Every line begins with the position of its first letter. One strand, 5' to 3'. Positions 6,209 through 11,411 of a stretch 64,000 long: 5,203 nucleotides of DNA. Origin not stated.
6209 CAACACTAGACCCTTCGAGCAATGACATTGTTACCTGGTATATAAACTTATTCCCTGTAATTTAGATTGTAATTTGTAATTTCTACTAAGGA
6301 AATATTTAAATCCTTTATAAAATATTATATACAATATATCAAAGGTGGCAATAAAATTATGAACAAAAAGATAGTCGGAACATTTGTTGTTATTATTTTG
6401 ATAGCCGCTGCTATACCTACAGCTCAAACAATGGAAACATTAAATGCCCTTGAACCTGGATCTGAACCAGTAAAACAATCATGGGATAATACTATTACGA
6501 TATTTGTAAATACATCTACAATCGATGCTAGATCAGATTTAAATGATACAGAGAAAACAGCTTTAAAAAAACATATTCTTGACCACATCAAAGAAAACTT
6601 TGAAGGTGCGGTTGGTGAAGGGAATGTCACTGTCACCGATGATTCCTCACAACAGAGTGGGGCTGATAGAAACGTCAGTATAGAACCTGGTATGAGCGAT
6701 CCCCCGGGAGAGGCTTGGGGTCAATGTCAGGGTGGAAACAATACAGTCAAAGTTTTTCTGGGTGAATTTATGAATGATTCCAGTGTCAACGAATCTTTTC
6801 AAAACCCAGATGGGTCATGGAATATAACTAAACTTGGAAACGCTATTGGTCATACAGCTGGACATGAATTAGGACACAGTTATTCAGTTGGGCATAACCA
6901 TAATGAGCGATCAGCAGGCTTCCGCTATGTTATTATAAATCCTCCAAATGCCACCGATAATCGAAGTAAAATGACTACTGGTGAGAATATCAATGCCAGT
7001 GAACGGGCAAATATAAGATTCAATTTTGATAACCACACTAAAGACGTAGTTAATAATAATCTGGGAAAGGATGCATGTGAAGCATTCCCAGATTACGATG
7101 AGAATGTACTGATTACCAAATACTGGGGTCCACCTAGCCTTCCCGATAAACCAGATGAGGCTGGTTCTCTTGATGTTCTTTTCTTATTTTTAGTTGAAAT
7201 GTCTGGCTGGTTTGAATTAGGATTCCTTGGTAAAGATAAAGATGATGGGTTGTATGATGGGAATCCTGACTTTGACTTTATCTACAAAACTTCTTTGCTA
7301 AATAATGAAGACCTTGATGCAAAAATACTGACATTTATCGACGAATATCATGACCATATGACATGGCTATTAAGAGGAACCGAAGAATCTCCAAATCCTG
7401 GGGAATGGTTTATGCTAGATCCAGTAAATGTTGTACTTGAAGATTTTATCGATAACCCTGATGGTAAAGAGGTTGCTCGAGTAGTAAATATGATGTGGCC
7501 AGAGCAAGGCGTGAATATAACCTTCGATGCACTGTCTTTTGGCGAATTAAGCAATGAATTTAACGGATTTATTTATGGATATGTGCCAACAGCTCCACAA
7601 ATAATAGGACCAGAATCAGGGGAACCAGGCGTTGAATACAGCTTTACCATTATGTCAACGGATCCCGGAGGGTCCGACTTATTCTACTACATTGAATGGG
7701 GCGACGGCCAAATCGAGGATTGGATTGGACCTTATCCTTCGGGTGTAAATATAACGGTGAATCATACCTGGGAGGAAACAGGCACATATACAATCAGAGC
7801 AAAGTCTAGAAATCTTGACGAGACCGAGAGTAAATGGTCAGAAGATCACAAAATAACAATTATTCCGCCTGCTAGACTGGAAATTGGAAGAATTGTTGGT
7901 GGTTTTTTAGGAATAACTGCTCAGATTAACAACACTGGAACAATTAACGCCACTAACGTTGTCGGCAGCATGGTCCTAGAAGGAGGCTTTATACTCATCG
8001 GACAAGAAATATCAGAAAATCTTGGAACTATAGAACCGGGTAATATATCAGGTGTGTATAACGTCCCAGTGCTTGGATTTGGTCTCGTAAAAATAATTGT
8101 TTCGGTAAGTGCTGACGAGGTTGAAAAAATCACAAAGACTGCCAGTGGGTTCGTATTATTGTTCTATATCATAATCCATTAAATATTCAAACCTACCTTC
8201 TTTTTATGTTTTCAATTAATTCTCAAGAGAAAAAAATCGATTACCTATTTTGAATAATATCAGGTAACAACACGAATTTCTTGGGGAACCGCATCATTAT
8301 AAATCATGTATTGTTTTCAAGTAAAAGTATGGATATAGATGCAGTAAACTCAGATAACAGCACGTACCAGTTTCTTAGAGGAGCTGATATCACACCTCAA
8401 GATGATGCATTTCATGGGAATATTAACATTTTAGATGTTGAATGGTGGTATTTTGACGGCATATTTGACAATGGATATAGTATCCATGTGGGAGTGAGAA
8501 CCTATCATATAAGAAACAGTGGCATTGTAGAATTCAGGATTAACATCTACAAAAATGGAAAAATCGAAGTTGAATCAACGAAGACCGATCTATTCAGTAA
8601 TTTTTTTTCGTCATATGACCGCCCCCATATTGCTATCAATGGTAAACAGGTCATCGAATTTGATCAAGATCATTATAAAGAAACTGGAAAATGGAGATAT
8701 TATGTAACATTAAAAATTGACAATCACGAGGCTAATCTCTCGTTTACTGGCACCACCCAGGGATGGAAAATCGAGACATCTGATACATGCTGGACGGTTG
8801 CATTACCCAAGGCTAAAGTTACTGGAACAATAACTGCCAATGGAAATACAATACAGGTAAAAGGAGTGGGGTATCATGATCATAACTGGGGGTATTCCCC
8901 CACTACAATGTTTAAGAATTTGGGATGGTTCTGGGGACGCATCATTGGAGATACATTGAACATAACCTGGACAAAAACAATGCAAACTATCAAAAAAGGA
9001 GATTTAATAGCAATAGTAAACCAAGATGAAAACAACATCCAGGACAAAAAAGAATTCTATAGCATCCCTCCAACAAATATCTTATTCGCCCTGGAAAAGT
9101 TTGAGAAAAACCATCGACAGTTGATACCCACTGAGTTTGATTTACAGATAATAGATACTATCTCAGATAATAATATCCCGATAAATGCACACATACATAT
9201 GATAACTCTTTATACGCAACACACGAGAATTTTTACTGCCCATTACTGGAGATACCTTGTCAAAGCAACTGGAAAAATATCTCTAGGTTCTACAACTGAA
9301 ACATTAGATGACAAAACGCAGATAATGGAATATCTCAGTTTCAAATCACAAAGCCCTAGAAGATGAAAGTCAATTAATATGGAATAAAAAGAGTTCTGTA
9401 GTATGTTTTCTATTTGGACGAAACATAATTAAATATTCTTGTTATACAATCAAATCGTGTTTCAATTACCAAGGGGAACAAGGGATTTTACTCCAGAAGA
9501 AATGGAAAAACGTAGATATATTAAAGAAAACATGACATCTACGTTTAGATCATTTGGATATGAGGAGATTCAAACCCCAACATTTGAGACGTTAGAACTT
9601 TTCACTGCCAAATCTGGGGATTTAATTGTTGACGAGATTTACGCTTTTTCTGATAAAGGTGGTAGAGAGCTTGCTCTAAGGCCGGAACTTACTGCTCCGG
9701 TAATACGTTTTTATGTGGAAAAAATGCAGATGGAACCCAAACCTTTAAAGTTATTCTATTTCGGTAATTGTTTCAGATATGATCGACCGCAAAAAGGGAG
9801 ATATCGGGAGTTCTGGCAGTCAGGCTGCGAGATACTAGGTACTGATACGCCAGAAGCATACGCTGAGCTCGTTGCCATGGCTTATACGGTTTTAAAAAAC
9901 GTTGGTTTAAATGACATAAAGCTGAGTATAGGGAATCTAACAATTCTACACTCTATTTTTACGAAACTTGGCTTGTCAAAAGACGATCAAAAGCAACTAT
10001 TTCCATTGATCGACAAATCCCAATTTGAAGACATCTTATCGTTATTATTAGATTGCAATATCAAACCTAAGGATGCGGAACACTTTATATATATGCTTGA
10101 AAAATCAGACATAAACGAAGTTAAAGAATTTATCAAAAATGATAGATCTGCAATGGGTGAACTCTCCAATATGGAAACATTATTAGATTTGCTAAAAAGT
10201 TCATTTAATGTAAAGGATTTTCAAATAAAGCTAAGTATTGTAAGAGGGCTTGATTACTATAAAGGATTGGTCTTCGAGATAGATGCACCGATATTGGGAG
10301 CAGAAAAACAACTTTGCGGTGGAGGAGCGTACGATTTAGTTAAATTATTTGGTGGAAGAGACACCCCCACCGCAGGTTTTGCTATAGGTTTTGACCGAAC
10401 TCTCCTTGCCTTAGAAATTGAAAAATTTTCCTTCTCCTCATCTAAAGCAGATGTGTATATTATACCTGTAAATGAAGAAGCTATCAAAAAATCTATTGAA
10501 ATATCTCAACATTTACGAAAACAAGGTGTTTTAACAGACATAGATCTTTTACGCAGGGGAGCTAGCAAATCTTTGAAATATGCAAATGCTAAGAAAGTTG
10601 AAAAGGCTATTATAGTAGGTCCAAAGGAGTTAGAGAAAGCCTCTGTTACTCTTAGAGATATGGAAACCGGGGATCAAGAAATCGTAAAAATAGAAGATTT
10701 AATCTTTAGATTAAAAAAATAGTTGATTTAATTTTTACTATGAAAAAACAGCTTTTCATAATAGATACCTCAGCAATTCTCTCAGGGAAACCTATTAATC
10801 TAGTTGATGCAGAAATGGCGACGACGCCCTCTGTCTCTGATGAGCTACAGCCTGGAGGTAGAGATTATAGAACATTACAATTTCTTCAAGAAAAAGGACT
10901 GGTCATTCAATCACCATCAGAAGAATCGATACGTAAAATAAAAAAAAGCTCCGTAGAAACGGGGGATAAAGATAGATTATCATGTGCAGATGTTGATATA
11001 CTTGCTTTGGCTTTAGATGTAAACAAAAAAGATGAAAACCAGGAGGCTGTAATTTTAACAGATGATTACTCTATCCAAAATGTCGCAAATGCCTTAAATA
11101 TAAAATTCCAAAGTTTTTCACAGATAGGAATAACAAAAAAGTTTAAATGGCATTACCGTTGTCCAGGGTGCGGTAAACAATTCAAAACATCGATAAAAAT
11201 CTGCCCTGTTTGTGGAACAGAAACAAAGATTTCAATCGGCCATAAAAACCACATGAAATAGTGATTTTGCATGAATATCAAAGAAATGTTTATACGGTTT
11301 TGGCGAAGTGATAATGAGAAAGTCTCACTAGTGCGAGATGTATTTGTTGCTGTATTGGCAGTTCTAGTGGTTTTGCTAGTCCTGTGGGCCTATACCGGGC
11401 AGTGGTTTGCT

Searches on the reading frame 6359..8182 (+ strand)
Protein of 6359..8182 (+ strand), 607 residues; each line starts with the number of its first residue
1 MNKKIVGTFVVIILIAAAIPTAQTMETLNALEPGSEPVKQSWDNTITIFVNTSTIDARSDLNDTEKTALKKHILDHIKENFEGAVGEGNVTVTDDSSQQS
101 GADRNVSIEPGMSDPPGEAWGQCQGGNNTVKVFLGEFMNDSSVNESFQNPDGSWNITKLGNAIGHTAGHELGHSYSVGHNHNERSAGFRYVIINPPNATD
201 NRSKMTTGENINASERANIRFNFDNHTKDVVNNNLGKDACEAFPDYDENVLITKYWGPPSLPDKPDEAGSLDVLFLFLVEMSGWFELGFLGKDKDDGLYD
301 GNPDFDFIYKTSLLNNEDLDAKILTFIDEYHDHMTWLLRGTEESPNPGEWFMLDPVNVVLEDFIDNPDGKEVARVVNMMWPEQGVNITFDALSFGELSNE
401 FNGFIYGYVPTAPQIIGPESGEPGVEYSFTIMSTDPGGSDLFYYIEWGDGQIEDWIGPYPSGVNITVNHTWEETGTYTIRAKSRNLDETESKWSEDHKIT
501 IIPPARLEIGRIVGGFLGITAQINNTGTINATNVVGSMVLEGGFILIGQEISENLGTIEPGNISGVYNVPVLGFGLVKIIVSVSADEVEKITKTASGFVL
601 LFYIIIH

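Call 36: search_protein_families(library=pfam, proteins=[window:6359-8182:+], max_evalue=0.001)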
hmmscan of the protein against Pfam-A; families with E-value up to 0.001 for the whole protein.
window:6359-8182:+ (607 aa): 2 families
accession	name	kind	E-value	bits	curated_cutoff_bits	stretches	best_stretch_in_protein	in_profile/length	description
PF00801.26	PKD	-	1.8e-05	25.1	23.5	1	418-485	8-67/80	PKD domain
PF18911.6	PKD_4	-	0.00096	19.6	27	1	410-496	4-80/85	PKD domain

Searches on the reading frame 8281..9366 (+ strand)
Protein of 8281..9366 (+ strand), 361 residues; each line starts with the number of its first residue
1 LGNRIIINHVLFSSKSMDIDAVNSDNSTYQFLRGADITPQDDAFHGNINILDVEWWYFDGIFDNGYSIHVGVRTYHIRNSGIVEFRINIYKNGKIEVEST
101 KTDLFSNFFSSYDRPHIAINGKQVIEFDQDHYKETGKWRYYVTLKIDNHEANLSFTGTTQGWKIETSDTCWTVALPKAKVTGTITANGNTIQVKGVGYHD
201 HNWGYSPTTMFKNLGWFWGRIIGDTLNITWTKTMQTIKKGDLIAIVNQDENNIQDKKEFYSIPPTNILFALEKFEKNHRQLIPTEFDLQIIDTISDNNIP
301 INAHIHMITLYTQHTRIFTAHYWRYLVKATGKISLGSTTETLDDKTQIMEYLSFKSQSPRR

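Call 22: search_protein_families(library=pfam, proteins=[window:8368-9363:+], max_evalue=0.1)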
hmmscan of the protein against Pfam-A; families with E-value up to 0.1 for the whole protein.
window:8368-9363:+ (332 aa): 3 families
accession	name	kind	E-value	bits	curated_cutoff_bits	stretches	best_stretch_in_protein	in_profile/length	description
PF07143.17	CrtC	-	0.00067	20.8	22.5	1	25-175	2-167/168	CrtC N-terminal lipocalin domain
PF23213.1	DUF7065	-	0.0018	18.8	27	1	149-175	155-181/183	Domain of unknown function (DUF7065)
PF24137.2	DA_N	-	0.0027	17.8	27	0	18-43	37-63/219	Diels-Alderase N-terminal domain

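Call 41: search_protein_families(library=ncbifam, proteins=[window:8281-9366:+], max_evalue=0.01)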
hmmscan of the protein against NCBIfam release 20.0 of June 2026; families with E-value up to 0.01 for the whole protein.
window:8281-9366:+ (361 aa): 0 families

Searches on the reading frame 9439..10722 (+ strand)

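Call 36: search_protein_families(library=pfam, proteins=[window:9439-10722:+], max_evalue=0.001)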
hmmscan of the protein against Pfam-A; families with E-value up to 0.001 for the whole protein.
window:9439-10722:+ (427 aa): 5 families
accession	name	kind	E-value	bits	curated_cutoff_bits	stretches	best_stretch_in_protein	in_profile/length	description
PF13393.11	tRNA-synt_His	-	1.2e-56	192.6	25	1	13-319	1-306/308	Histidyl-tRNA synthetase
PF03129.25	HGTP_anticodon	-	2.2e-16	60.2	21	1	338-426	1-92/94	Anticodon binding domain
PF00587.30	tRNA-synt_2b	-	7.4e-16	59.2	29.3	1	68-292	1-131/179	tRNA synthetase class II core domain (G, H, P, S and T)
PF01409.25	tRNA-synt_2d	-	5.7e-06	26.4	19.8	1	19-158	13-157/246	tRNA synthetases class II core domain (F)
PF00152.25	tRNA-synt_2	-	6.1e-06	25.9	25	0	20-191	20-184/308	tRNA synthetases class II (D, K and N)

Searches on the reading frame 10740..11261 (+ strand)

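Call 36: search_protein_families(library=pfam, proteins=[window:10740-11261:+], max_evalue=0.001)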
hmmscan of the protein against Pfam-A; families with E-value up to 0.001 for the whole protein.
window:10740-11261:+ (173 aa): 5 families
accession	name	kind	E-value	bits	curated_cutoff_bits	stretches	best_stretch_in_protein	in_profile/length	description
PF17146.10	PIN_6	-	1.1e-15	58.2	27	1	7-93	2-86/87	PIN domain of ribonuclease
PF13638.12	PIN_4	-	2e-05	25.3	21.9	1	64-126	69-131/132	PIN domain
PF17283.8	Zn_ribbon_SprT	-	0.00047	20.6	28.1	0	135-149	1-15/38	SprT-like zinc ribbon domain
PF13248.11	Zn_ribbon_3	-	0.00059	19.7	27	0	139-161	3-25/26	zinc-ribbon domain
PF01155.25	HypA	-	0.00085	19.8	28.9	0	134-167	66-102/112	Hydrogenase/urease nickel incorporation, metallochaperone, hypA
